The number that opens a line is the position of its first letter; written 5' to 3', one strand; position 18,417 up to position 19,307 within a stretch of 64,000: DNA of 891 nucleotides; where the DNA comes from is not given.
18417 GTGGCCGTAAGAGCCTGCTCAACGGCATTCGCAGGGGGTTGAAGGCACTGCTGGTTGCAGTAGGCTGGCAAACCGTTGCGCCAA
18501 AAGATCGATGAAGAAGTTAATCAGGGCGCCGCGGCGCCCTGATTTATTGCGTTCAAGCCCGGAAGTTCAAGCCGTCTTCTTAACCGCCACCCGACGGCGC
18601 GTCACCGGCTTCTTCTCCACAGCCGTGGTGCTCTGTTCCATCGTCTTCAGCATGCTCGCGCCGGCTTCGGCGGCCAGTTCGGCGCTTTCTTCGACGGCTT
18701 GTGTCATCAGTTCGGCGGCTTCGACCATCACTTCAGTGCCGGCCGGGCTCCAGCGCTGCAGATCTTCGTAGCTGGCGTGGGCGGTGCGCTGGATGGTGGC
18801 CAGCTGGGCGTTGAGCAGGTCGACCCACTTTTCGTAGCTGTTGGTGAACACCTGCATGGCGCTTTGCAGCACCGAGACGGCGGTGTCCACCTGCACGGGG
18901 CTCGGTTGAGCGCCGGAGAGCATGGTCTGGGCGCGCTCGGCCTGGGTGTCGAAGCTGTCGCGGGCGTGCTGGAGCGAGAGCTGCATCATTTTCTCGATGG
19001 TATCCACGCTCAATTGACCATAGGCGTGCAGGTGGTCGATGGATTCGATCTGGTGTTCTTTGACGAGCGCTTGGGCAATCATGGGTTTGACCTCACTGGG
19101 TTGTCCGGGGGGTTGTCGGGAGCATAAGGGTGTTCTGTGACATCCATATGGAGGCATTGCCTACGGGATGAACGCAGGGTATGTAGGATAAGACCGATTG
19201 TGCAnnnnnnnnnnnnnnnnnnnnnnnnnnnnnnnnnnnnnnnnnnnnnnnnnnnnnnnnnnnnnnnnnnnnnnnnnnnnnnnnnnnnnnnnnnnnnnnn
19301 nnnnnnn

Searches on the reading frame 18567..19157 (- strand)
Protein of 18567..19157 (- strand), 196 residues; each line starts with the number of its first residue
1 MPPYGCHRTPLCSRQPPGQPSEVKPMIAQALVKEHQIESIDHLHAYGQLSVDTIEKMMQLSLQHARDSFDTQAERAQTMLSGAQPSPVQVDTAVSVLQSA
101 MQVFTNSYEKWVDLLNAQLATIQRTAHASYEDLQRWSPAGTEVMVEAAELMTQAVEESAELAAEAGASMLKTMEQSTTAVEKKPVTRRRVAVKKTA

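Call 34: search_protein_families(library=pfam, proteins=[window:18567-19157:-], max_evalue=0.001)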
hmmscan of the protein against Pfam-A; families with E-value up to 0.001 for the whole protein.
window:18567-19157:- (196 aa): 1 family
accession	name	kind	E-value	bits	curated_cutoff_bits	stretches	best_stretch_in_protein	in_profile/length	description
PF09361.15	Phasin_2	-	1.6e-06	28.6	24.9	0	34-81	5-52/100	Phasin protein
